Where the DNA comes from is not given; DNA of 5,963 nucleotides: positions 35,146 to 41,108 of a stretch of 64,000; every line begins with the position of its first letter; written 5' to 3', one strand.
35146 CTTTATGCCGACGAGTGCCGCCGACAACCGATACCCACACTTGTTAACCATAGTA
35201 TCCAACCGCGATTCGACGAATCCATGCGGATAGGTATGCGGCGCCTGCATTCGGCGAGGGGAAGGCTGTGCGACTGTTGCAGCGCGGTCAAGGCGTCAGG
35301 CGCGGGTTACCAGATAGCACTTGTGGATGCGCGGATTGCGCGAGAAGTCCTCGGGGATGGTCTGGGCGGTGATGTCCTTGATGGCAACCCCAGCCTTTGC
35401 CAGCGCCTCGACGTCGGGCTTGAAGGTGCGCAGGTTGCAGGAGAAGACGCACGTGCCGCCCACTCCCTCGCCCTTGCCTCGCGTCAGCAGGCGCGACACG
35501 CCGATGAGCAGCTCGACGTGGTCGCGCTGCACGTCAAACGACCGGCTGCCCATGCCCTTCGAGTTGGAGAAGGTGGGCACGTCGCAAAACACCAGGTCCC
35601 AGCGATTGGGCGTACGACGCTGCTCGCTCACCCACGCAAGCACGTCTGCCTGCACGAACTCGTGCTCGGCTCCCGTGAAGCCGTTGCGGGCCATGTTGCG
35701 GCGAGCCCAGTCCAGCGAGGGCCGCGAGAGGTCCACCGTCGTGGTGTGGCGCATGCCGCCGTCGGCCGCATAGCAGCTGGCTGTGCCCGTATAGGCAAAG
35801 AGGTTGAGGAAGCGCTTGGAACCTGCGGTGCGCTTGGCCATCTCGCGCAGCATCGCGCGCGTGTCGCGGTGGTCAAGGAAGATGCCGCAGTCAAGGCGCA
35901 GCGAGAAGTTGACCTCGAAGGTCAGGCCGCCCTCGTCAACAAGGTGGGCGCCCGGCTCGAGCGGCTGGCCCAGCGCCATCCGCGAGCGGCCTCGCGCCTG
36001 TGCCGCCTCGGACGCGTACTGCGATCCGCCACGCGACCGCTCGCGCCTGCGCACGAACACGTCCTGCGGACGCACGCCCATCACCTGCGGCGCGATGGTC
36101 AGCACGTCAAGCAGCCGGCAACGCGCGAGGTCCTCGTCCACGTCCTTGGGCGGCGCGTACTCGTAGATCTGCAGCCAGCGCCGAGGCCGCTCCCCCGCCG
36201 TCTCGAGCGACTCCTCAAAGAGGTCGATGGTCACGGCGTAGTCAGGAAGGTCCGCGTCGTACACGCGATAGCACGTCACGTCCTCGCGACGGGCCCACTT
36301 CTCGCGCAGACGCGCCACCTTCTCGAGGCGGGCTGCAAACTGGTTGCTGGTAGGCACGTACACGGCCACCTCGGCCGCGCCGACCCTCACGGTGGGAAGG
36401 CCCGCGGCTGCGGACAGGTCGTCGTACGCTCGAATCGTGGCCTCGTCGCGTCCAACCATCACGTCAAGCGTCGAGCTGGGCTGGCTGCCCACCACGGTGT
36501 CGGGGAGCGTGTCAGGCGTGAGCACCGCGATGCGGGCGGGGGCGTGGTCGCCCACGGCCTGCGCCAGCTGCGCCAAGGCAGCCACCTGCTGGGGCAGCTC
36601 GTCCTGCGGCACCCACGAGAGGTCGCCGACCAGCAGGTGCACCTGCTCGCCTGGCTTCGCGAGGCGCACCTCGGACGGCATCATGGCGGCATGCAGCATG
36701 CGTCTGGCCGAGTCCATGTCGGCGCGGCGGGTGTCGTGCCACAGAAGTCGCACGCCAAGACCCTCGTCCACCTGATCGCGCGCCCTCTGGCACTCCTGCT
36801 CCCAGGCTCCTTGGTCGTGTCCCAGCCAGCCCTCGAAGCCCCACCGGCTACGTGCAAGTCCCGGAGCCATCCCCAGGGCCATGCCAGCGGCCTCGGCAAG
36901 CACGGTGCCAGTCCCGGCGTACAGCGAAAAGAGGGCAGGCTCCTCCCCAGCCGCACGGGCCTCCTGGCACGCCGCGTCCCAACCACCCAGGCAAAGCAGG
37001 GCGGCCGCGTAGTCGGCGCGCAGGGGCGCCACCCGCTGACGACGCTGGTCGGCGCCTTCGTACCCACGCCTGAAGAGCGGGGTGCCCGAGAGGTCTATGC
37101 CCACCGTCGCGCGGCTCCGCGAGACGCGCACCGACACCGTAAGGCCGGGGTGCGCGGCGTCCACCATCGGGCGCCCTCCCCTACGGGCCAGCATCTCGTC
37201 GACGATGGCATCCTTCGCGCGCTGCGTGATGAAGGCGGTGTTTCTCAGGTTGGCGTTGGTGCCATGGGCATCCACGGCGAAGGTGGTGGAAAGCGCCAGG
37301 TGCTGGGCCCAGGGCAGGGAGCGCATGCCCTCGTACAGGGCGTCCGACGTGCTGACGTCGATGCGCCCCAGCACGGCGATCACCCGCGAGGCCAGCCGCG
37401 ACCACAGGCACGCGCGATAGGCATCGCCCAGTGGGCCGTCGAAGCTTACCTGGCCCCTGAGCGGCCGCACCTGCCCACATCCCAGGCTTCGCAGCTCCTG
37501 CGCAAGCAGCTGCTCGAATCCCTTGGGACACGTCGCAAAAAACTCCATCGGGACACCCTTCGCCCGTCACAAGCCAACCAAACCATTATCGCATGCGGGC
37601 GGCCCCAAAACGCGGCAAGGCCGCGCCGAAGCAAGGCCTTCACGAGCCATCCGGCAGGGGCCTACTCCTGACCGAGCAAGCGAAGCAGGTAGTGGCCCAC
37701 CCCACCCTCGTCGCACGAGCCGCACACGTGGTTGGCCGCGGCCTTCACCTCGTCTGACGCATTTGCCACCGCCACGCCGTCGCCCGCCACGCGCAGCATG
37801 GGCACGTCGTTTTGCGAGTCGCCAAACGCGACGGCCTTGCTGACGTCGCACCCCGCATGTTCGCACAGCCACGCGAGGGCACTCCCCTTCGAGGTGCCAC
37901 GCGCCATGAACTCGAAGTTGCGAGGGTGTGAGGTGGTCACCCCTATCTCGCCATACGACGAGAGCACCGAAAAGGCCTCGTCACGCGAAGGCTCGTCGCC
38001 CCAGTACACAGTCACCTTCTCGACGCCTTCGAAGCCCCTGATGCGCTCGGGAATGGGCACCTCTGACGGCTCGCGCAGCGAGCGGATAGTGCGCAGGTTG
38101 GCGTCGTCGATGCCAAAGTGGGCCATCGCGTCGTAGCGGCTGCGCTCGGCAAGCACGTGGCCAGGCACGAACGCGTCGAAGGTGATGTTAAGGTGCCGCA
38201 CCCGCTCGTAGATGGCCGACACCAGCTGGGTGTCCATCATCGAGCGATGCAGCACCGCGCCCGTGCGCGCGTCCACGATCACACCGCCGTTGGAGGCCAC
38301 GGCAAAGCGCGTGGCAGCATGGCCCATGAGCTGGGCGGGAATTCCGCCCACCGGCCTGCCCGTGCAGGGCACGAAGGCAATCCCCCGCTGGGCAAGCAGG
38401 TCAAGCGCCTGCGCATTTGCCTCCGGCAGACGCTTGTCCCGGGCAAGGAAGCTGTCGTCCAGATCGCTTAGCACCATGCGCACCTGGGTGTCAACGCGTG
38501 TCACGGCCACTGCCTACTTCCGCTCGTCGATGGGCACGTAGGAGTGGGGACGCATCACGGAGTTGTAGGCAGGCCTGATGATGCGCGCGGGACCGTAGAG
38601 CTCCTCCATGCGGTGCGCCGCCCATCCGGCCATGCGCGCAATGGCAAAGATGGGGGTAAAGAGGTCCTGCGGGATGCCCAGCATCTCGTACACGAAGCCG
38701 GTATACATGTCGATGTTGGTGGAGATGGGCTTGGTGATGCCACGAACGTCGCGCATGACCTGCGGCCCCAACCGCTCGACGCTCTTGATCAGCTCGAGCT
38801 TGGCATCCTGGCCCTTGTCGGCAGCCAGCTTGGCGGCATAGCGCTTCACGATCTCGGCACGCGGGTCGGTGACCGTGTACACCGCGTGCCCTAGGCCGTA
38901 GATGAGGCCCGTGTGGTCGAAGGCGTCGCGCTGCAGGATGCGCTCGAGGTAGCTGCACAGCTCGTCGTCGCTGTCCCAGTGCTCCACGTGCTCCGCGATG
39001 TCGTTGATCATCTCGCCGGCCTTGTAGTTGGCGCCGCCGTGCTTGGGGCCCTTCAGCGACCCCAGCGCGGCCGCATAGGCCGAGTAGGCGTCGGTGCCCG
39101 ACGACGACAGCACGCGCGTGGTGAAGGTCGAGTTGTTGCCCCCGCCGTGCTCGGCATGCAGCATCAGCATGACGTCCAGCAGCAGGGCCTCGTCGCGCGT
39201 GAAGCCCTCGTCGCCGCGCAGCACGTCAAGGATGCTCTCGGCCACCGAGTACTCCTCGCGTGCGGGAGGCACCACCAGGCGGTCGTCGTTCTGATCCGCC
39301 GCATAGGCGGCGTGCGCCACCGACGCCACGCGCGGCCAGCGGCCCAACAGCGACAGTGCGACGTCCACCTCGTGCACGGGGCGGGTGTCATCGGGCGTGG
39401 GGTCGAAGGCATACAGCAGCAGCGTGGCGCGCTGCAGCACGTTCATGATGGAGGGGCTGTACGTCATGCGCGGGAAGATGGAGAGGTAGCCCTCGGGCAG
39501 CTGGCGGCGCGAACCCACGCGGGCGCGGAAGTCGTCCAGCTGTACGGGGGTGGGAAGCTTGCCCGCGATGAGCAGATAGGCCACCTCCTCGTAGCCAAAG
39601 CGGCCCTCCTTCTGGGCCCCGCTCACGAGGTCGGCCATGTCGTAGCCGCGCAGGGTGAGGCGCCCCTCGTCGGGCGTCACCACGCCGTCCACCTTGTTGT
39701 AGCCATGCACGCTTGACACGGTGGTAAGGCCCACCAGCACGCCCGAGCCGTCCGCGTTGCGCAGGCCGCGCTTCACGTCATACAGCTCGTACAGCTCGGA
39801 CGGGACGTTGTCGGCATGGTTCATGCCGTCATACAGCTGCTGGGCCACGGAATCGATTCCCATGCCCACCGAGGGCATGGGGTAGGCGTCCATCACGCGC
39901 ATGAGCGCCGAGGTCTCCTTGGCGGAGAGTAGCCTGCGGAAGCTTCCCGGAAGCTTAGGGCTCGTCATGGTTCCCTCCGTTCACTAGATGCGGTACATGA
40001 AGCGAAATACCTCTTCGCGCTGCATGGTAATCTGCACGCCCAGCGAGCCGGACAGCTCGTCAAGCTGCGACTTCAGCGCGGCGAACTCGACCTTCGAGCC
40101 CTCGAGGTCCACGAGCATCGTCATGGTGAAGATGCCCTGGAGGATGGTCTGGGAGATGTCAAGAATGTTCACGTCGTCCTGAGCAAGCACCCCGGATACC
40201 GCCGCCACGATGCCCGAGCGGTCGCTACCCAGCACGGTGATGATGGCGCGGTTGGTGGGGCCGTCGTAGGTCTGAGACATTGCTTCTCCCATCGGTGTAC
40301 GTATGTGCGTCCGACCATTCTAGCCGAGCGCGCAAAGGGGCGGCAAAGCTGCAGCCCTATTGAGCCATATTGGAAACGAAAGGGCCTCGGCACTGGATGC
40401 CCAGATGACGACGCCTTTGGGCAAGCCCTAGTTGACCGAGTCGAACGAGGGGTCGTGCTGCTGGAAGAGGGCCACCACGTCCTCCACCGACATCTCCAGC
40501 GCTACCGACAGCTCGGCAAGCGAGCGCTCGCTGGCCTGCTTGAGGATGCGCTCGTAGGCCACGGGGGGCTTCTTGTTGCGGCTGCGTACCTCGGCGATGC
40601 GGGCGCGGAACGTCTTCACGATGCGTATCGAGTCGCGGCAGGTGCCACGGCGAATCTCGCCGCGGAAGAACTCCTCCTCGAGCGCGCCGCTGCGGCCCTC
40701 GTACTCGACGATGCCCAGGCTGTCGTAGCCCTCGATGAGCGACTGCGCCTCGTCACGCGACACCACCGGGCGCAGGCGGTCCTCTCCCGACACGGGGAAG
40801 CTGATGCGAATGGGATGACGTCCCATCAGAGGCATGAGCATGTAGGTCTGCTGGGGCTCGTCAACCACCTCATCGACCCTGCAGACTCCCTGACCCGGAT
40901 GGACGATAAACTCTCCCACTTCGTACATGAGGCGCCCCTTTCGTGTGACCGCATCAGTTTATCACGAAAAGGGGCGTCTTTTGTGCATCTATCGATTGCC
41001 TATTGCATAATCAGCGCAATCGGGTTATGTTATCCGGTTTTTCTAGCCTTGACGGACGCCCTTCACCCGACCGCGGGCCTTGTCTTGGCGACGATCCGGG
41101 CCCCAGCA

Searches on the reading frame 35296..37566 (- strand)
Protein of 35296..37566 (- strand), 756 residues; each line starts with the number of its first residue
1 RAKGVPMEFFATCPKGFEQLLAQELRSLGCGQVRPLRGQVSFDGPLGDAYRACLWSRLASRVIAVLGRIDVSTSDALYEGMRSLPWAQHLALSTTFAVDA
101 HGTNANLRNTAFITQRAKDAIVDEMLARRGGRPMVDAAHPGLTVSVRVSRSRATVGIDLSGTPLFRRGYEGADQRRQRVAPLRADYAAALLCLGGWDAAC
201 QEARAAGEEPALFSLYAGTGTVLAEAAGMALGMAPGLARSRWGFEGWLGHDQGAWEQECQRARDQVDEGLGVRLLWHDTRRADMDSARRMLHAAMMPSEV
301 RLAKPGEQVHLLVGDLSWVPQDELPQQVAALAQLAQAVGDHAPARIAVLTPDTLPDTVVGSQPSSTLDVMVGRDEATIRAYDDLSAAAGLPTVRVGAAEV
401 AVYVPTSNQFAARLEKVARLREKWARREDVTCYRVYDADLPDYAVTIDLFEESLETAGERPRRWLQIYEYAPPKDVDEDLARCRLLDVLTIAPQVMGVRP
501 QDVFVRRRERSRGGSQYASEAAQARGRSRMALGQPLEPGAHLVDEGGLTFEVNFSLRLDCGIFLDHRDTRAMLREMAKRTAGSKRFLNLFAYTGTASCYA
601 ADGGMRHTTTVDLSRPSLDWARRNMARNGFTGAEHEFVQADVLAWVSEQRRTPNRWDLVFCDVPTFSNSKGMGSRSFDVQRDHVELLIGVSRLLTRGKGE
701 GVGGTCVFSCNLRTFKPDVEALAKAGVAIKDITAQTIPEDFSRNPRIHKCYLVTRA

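Call 12: search_protein_families(library=pfam, proteins=[window:35296-37566:-], max_evalue=0.0001)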
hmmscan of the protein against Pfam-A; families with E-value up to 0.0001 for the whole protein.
window:35296-37566:- (756 aa): 4 families
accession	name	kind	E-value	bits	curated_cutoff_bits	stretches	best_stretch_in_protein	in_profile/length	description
PF22020.1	RlmL_1st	-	1.1e-22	80.2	27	1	8-62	1-54/55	RlmL ferredoxin-like domain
PF10672.15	Methyltrans_SAM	-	6.3e-15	55.6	27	1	540-697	85-231/286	S-adenosylmethionine-dependent methyltransferase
PF02926.22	THUMP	-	1.5e-14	54.6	20.6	1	73-158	3-84/84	THUMP domain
PF03602.21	Cons_hypoth95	-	1.3e-05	25.4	24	0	575-664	34-122/182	Conserved hypothetical protein 95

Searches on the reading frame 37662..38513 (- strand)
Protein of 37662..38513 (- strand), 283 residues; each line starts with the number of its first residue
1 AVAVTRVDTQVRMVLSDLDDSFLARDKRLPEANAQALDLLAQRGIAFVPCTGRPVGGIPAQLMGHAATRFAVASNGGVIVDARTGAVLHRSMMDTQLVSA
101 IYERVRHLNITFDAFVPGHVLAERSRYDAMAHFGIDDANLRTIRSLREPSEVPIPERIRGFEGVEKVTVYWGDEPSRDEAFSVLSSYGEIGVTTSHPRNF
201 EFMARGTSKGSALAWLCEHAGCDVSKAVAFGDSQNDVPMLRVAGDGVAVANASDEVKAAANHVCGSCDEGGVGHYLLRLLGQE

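Call 13: search_protein_families(library=pfam, proteins=[window:37662-38513:-], max_evalue=0.0001)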
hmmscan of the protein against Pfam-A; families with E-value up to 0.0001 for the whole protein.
window:37662-38513:- (283 aa): 3 families
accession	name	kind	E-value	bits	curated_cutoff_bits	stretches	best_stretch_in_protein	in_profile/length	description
PF08282.18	Hydrolase_3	-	5.9e-45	154.4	20.9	1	14-276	1-255/255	haloacid dehalogenase-like hydrolase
PF05116.19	S6PP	-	7.1e-13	49.1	20.3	1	193-257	150-215/247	Sucrose-6F-phosphate phosphohydrolase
PF00702.32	Hydrolase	-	1.5e-05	26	26.4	0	203-244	150-191/191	haloacid dehalogenase-like hydrolase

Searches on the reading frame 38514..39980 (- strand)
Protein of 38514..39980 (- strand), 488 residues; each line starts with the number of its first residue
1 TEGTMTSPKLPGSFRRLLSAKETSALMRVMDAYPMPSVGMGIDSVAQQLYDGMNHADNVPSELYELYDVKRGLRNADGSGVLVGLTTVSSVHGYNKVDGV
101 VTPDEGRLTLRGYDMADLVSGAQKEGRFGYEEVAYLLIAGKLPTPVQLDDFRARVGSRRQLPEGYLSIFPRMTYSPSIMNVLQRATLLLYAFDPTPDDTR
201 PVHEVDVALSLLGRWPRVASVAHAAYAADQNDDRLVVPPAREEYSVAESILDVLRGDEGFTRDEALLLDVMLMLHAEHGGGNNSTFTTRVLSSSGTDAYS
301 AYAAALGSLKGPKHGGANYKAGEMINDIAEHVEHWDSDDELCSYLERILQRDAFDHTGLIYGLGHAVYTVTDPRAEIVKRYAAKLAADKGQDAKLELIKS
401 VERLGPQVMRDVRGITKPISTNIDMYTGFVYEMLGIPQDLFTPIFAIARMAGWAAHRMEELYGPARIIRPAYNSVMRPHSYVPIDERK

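Call 13: search_protein_families(library=pfam, proteins=[window:38514-39980:-], max_evalue=0.0001)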
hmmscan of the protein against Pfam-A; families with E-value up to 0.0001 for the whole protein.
window:38514-39980:- (488 aa): 1 family
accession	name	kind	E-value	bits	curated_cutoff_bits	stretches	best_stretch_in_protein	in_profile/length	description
PF00285.26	Citrate_synt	-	5.6e-103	345.1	27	1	79-471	3-357/357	Citrate synthase, C-terminal domain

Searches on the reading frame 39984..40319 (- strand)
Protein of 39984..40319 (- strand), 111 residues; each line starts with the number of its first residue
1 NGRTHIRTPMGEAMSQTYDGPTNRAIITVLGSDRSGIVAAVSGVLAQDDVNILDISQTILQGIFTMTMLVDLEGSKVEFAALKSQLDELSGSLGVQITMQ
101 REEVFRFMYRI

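Call 13: search_protein_families(library=pfam, proteins=[window:39984-40319:-], max_evalue=0.0001)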
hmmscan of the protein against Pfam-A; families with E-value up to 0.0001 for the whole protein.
window:39984-40319:- (111 aa): 3 families
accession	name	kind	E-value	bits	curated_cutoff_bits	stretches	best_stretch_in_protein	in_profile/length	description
PF13740.12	ACT_6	-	2.6e-15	56.5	23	1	25-100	3-76/76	ACT domain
PF01842.31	ACT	-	5.1e-07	29.8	27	1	26-83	2-62/66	ACT domain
PF13291.12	ACT_4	-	5.4e-05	24.2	27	1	27-74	9-58/80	ACT domain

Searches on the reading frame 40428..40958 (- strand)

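Call 13: search_protein_families(library=pfam, proteins=[window:40428-40958:-], max_evalue=0.0001)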
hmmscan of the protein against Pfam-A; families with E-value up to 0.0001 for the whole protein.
window:40428-40958:- (176 aa): 1 family
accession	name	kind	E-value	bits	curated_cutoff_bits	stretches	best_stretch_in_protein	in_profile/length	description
PF02559.22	CarD_TRCF_RID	-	3.4e-06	27.5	23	1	12-66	1-57/57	CarD-like/TRCF RID domain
